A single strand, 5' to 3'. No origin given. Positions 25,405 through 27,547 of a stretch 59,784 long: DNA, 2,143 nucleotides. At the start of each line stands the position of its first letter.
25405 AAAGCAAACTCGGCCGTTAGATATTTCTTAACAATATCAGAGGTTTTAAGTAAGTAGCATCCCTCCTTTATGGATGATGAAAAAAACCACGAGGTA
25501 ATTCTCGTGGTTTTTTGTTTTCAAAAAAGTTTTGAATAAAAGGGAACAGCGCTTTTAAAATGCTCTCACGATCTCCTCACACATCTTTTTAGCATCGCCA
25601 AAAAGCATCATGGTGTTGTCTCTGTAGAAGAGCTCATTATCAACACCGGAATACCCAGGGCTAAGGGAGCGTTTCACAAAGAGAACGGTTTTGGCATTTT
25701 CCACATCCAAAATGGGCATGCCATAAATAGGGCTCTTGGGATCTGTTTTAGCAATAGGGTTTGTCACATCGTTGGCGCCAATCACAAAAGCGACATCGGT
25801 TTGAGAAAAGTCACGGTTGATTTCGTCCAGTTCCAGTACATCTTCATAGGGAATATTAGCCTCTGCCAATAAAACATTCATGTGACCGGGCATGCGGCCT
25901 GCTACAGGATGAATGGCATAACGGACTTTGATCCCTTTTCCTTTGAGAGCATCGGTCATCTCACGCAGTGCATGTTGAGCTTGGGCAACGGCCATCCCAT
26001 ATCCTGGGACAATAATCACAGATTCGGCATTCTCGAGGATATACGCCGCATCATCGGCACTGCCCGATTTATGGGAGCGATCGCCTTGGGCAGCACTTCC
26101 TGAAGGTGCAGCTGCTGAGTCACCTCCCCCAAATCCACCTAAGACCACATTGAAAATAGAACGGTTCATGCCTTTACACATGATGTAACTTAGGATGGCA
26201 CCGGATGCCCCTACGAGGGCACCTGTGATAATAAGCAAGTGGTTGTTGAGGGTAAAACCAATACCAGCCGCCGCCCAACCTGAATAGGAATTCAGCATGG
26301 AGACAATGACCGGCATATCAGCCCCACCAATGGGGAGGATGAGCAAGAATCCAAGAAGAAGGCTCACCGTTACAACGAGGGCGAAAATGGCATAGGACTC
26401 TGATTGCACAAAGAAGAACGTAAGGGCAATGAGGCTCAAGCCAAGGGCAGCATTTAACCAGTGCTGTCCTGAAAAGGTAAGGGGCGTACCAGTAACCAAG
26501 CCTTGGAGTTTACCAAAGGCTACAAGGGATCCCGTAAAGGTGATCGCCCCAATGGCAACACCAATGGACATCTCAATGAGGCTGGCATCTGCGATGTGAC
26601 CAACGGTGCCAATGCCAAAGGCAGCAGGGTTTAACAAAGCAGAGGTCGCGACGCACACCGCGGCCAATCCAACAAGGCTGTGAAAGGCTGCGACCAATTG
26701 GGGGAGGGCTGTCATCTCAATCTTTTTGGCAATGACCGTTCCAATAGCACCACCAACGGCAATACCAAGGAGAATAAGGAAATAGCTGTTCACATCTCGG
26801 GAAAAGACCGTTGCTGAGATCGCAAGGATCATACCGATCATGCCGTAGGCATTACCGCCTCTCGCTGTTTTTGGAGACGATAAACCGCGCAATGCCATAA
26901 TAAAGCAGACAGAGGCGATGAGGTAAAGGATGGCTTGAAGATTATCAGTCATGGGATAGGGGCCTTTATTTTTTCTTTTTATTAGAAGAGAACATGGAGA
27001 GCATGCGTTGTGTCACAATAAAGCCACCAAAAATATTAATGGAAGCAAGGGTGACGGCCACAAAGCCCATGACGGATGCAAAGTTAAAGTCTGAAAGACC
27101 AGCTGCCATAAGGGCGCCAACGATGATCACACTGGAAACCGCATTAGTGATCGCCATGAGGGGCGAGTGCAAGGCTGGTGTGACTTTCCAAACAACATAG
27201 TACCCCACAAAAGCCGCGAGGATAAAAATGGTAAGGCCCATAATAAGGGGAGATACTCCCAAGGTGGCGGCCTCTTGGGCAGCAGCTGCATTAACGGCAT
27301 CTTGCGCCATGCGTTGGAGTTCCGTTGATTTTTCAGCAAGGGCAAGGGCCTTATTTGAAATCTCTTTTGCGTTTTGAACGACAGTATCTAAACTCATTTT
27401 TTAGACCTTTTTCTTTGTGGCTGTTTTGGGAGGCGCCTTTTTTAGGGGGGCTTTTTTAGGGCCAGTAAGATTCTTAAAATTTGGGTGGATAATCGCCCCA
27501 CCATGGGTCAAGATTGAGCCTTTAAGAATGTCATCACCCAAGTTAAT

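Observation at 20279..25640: Diverged direct repeats of the pntB 3' end bracket a 5.2-kb AT-rich insertion (att-like scar)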

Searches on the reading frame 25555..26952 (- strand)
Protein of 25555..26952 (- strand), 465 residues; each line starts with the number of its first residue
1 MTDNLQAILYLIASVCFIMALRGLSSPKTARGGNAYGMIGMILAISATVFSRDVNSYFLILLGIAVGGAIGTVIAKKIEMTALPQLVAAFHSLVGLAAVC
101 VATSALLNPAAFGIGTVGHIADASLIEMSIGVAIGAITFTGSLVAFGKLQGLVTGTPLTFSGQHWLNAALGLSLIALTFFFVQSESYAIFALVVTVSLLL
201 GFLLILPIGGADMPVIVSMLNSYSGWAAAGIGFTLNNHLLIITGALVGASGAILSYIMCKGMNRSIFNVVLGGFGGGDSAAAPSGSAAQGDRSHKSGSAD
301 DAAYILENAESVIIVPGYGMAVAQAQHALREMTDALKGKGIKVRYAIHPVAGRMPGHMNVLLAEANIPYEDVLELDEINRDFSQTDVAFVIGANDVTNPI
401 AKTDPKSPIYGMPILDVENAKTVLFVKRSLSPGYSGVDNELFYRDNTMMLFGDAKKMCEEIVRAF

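Call 6: search_protein_families(library=pfam, proteins=[window:25555-26952:-])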
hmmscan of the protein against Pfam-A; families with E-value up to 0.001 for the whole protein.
window:25555-26952:- (465 aa): 1 family
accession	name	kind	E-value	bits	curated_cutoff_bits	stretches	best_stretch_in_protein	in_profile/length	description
PF02233.22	PNTB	-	9.7e-199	661.4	31.7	1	7-463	2-455/456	NAD(P) transhydrogenase beta subunit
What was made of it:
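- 25555..26952 (-): Resident, intact pntB. Its last 63 nt (25555-25617) form the gene-borne copy of the repeat. Pfam PNTB, E = 1e-198 (call 6).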

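Call 9: find_related_loci(query=window:25555-26952:-, collection=genome_contigs, flank=10000)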
Query window:25555-26952:- (465 aa) in genome_contigs; peptide patterns used: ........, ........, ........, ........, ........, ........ (x = any residue, [..] = any of these).
600 stretches matched a pattern (row limit reached: there are more); 600 encode a relative of the query (tblastn E <= 1e-3); the best 80 are kept; 80 distinct loci.
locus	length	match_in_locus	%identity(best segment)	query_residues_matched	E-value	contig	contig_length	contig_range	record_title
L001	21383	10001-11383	72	3-465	0e+0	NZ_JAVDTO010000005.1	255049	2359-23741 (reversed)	Azospirillum sp. BE72 Ga0454506_05, whole genome shotgun sequence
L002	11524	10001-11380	71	1-462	0e+0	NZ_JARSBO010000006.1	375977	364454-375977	Thalassospira aquimaris strain FZY0004 NODE_6_length_375977_cov_118.115757, whole genome shotgun sequence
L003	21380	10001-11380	72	1-462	0e+0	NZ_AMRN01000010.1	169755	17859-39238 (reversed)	Thalassospira profundimaris WP0211 contig10, whole genome shotgun sequence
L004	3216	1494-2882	70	1-465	0e+0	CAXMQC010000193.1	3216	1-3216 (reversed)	MAG: Akkermansiaceae bacterium isolate 07C-BC-St03_bin.29.orig genome assembly, contig: k141_4319702, whole genome shotg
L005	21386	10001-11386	75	1-464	0e+0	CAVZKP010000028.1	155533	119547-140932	MAG: uncultured Alphaproteobacteria bacterium isolate MFD04428.bin.1.181 genome assembly, contig: contig_49817, whole ge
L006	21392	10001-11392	69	1-465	0e+0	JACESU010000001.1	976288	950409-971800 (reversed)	MAG: Alphaproteobacteria bacterium isolate MCMED-G24 Alphaproteobacteria-MCMED-G24-C1, whole genome shotgun sequence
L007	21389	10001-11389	68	1-465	0e+0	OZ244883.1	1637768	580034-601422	MAG: uncultured candidatus Porisulfidus sp. isolate db3b2cb4-51bc-49ba-a387-c7fd0bb1654f genome assembly, chromosome: 1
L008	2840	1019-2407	66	1-464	0e+0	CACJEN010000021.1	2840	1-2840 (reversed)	uncultured Pelagibacteraceae bacterium isolate AG-914-P22 genome assembly, contig: AG-914-P22_NODE_21, whole genome shot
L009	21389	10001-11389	71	1-465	0e+0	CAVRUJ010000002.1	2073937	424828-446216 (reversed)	MAG: uncultured Alphaproteobacteria bacterium isolate MFD02248.bin.1.22 genome assembly, contig: contig_6934, whole geno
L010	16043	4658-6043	67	1-463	0e+0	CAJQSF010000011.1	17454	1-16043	MAG: uncultured Candidatus Pelagibacter sp. isolate RIS_SAG_26 genome assembly, contig: c_000000002013, whole genome sho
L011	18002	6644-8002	73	10-465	0e+0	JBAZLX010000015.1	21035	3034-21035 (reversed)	MAG: Bdellovibrionales bacterium isolate SO_2017_LW4_25 scaffold_2800_c1_LW137-91_2017, whole genome shotgun sequence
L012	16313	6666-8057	65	1-465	0e+0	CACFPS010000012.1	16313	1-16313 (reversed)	uncultured Pelagibacteraceae bacterium isolate AG-414-F21 genome assembly, contig: AG-414-F21_NODE_12, whole genome shot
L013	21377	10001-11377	68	3-465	0e+0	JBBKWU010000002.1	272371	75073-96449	MAG: Bdellovibrionales bacterium isolate metabat_bins.243 k119_1103118, whole genome shotgun sequence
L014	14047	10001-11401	68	1-465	0e+0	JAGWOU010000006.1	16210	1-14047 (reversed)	MAG: Rhodospirillales bacterium isolate REEB263 contig-150_5555, whole genome shotgun sequence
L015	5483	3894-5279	73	1-465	0e+0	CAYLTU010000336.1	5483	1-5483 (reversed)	MAG TPA_asm: uncultured Rhodospirillaceae bacterium isolate SRP308112_co1_145 genome assembly, contig: NODE_30187_length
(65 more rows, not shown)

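Call 10: find_encoding_contigs(protein=window:25555-26952:-, flank=10000, max_places=10)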
Protein window:25555-26952:- (465 aa): 2 contigs read that carry it; 1 place shown.
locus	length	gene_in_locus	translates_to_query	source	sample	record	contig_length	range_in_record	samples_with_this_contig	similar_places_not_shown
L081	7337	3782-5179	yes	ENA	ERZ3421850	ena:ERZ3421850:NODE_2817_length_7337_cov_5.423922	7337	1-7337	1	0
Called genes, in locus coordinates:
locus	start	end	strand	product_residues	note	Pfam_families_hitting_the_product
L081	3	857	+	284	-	?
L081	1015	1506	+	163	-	-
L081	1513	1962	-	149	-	-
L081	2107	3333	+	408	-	PF05222:AlaDh_PNT_N, PF01262:AlaDh_PNT_C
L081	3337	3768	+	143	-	PF12769:PNTB_4TM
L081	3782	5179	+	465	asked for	PF02233:PNTB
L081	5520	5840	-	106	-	PF01627:Hpt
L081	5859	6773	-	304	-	PF00072:Response_reg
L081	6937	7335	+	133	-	?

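Call 12: find_homologous_proteins(query=window:25555-26952:-, max_evalue=1e-100)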
Query window:25555-26952:- (465 aa): 8000 proteins with E <= 1e-100 among 8000 candidates; the best 120 are listed.
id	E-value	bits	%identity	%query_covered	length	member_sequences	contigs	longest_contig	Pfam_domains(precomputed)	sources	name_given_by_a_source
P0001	2.3e-295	998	100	100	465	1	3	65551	PF02233.23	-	-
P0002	2.7e-283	958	95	100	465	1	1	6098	PF02233.23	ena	-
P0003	1.0e-282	956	95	100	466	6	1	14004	PF02233.23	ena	-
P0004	1.4e-277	939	94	100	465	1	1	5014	PF02233.23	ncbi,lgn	-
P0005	4.0e-277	937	94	100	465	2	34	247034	PF02233.23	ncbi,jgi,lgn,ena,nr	ncbi:MAG: NAD(P)(+) transhydrogenase (Re/Si-specific) subunit beta [Alphaproteobacteria bacterium]|n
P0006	1.0e-267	906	89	100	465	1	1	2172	PF02233.23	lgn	-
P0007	6.8e-266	900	89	100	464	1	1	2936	PF02233.23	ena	-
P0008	1.4e-265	899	88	100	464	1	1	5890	PF02233.23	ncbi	-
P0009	4.2e-261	885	88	100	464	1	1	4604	PF02233.23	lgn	-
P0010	2.5e-260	882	87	100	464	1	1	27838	PF02233.23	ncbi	-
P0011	6.1e-257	871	87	100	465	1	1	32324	PF02233.23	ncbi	-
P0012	6.1e-245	831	82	100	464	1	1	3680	PF02233.23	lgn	-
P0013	8.5e-244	828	82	100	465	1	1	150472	PF02233.23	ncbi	-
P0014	2.7e-243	826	82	100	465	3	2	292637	PF02233.23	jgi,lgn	jgi:NAD(P) transhydrogenase subunit beta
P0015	2.1e-242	823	82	100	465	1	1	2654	PF02233.23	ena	-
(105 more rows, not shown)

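Call 13: find_encoding_contigs(protein=P0005, flank=10000, max_places=6)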
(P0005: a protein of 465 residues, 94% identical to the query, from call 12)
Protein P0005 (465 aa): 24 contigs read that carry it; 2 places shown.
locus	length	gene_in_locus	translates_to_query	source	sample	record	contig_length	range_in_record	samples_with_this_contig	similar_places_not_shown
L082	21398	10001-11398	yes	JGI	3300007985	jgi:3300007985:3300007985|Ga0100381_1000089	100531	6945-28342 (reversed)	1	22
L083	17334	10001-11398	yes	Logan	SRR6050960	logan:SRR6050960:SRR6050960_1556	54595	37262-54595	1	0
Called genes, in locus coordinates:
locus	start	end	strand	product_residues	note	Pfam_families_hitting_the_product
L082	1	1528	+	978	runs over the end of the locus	PF16078:2-oxogl_dehyd_N, PF00676:E1_dh, PF02779:Transket_pyr, PF16870:OxoGdeHyase_C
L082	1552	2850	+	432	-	PF00364:Biotin_lipoyl, PF25997:BSH_YhbJ (faint), PF25917:BSH_RND (faint), PF02817:E3_binding, PF00198:2-oxoacid_dh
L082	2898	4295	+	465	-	PF00890:FAD_binding_2 (weak), PF01134:GIDA (weak), PF07992:Pyr_redox_2, PF12831:FAD_oxidored, PF13450:NAD_binding_8 (weak), PF13738:Pyr_redox_3 (weak), PF00070:Pyr_redox, PF02852:Pyr_redox_dim, +3 more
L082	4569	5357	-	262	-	-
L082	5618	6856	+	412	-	PF05977:MFS_3 (faint), PF07690:MFS_1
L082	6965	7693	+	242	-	-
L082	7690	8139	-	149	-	-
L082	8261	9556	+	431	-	PF05222:AlaDh_PNT_N, PF02826:2-Hacid_dh_C (faint), PF01262:AlaDh_PNT_C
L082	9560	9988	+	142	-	PF12769:PNTB_4TM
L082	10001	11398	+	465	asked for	PF02233:PNTB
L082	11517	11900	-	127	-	-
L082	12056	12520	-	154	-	PF13302:Acetyltransf_3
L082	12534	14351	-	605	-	PF13727:CoA_binding_3 (weak)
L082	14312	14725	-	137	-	PF01878:EVE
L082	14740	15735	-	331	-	PF01210:NAD_Gly3P_dh_N, PF02558:ApbA, PF07479:NAD_Gly3P_dh_C, PF20618:GPD_NAD_C_bact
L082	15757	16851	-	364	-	PF00814:TsaD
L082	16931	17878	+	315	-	PF01379:Porphobil_deam, PF03900:Porphobil_deamC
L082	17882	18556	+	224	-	PF02602:HEM4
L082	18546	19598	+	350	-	-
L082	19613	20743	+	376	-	PF07219:HemY_N, PF07719:TPR_2 (faint), PF13428:TPR_14 (faint), PF14559:TPR_19 (faint)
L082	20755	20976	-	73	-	-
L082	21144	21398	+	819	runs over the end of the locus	PF14022:DUF4238 (weak), PF02810:SEC-C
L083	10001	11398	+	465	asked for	PF02233:PNTB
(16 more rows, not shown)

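Call 14: find_encoding_contigs(protein=P0003, flank=10000, max_places=4)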
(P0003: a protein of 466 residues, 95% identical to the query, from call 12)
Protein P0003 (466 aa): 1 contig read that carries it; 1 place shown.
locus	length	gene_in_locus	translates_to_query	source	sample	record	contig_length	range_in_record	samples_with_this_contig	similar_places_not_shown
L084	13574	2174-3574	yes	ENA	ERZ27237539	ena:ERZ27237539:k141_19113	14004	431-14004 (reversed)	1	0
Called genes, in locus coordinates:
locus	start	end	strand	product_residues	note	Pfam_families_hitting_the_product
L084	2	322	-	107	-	?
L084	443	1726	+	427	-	PF05222:AlaDh_PNT_N, PF01262:AlaDh_PNT_C, PF02826:2-Hacid_dh_C (faint)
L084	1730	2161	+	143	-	PF12769:PNTB_4TM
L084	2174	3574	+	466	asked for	PF02233:PNTB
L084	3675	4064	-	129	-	-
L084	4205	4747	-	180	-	PF13302:Acetyltransf_3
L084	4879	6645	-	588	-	-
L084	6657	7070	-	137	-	PF01878:EVE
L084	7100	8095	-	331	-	PF01210:NAD_Gly3P_dh_N, PF02558:ApbA, PF07479:NAD_Gly3P_dh_C, PF20618:GPD_NAD_C_bact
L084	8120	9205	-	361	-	PF00814:TsaD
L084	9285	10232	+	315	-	PF01379:Porphobil_deam, PF03900:Porphobil_deamC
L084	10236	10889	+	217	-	PF02602:HEM4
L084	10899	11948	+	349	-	-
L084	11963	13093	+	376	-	PF07219:HemY_N, PF07719:TPR_2 (faint), PF13428:TPR_14 (faint), PF14559:TPR_19 (faint)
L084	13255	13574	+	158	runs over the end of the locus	-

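Call 15: find_encoding_contigs(protein=P0002, flank=10000, max_places=4)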
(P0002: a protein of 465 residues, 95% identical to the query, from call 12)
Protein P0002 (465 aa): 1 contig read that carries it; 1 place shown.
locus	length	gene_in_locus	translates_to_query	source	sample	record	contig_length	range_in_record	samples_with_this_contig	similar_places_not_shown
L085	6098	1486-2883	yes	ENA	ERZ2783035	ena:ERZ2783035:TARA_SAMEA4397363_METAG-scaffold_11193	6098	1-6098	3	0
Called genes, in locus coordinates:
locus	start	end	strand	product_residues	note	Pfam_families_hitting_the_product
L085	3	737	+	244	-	?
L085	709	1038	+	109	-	PF01262:AlaDh_PNT_C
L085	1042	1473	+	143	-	PF12769:PNTB_4TM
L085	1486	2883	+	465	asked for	PF02233:PNTB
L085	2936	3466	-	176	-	-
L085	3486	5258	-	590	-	-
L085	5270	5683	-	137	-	PF01878:EVE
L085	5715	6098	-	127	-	?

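Call 30: find_encoding_contigs(protein=P0011, flank=10000, max_places=2)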
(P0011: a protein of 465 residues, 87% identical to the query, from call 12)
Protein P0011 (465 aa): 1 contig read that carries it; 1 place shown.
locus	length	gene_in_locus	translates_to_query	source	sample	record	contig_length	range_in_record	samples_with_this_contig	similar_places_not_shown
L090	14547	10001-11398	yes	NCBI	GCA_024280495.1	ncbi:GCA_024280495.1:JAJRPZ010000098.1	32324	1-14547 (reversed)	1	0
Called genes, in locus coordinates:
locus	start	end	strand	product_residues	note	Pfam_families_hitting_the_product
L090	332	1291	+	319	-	PF00056:Ldh_1_N, PF02866:Ldh_1_C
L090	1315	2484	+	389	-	PF08442:ATP-grasp_2, PF13549:ATP-grasp_5 (weak), PF24948:Citrate_synth_N, PF00549:Ligase_CoA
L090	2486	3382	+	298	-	PF02629:CoA_binding, PF13607:Succ_CoA_lig, PF00549:Ligase_CoA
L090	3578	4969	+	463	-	PF00483:NTP_transferase (weak), PF01128:IspD (weak), PF02348:CTP_transf_3, PF12804:NTP_transf_3, PF00132:Hexapep (weak), PF25087:GMPPB_C, PF00132:Hexapep (weak), PF14602:Hexapep_2 (weak), +1 more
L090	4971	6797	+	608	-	PF13522:GATase_6, PF13537:GATase_7, PF01380:SIS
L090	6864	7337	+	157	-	PF03449:GreA_GreB_N, PF01272:GreA_GreB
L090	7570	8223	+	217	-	PF13505:OMP_b-brl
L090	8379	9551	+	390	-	PF05222:AlaDh_PNT_N, PF01262:AlaDh_PNT_C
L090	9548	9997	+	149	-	PF12769:PNTB_4TM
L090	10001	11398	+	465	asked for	PF02233:PNTB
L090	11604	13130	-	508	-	PF13541:ChlI, PF00158:Sigma54_activat (faint), PF01078:Mg_chelatase, PF07728:AAA_5, PF00493:MCM, PF13335:Mg_chelatase_C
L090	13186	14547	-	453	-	?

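Call 31: find_encoding_contigs(protein=P0010, flank=10000, max_places=2)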
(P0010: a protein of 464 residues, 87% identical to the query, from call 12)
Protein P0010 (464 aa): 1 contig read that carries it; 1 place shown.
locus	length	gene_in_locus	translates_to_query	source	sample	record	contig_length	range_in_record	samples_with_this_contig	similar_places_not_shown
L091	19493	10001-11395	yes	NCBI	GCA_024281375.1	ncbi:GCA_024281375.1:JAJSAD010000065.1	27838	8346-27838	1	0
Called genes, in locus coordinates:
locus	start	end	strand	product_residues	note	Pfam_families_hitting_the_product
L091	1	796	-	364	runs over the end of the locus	PF00814:TsaD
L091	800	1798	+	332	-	PF01379:Porphobil_deam, PF03900:Porphobil_deamC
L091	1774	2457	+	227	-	PF02602:HEM4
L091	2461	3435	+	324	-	-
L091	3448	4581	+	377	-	PF07219:HemY_N, PF07719:TPR_2 (faint), PF13432:TPR_16 (faint), PF14559:TPR_19 (faint), PF12569:NatA_aux_su (faint), PF13371:TPR_9 (faint)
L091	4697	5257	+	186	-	-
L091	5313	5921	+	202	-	-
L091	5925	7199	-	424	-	PF06101:Vps62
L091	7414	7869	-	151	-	-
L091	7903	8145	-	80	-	-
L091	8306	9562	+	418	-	PF05222:AlaDh_PNT_N, PF02826:2-Hacid_dh_C (faint), PF01262:AlaDh_PNT_C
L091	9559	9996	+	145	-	PF12769:PNTB_4TM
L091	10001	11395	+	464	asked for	PF02233:PNTB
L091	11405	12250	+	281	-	PF06325:PrmA, PF13489:Methyltransf_23, PF13847:Methyltransf_31, PF08241:Methyltransf_11, PF08242:Methyltransf_12, PF13649:Methyltransf_25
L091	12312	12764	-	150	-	PF00226:DnaJ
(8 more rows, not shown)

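Call 32: find_encoding_contigs(protein=P0004, flank=10000, max_places=2)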
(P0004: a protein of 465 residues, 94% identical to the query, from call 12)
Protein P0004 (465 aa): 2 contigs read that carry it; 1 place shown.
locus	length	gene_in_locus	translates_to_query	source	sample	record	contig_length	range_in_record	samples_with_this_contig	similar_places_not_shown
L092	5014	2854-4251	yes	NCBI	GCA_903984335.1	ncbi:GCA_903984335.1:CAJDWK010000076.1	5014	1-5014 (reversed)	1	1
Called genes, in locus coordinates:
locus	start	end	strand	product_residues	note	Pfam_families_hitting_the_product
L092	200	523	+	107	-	-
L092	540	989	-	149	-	-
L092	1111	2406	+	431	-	PF05222:AlaDh_PNT_N, PF02826:2-Hacid_dh_C (faint), PF01262:AlaDh_PNT_C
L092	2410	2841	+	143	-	PF12769:PNTB_4TM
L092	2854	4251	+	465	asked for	PF02233:PNTB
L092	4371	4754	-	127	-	-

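Call 68: list_cluster_members(proteins=[P0001, P0005, P0121, P0010])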
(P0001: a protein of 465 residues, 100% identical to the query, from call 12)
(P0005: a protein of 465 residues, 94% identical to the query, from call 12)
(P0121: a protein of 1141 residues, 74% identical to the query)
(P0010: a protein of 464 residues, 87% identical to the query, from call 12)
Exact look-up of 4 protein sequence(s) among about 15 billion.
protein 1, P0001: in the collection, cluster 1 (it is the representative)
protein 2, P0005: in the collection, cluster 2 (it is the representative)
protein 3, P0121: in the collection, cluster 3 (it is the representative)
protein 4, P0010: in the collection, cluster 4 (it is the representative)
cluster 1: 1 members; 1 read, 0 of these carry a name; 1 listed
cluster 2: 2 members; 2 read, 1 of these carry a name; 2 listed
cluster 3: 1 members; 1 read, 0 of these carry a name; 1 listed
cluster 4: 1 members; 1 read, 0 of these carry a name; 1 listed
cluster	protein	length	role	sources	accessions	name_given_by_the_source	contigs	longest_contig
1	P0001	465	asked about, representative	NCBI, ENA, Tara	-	-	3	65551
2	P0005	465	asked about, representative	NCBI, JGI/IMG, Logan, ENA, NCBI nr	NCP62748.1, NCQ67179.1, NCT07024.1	MAG: NAD(P)(+) transhydrogenase (Re/Si-specific) subunit beta [Alphaproteobacteria ... | NAD(P)(+) transhydrogenase (Re/Si-specific) subunit beta [Alphaproteobacteria bacterium]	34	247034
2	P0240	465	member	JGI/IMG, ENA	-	-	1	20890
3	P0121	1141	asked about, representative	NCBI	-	-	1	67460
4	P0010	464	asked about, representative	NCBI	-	-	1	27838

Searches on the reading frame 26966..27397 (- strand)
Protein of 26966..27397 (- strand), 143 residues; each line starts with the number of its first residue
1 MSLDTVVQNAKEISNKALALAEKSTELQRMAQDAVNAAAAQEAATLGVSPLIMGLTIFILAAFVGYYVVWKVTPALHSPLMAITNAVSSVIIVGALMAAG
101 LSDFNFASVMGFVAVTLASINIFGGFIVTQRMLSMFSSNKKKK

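Call 6: search_protein_families(library=pfam, proteins=[window:26966-27397:-])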
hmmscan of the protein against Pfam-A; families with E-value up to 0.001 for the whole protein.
window:26966-27397:- (143 aa): 2 families
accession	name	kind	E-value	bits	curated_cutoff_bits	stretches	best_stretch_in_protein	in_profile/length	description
PF12769.12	PNTB_4TM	-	6.2e-35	120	26.2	1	55-137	2-84/85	4TM region of pyridine nucleotide transhydrogenase, mitoch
PF11872.13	DUF3392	-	0.00052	20.6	31.3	1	45-101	43-100/105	Protein of unknown function (DUF3392)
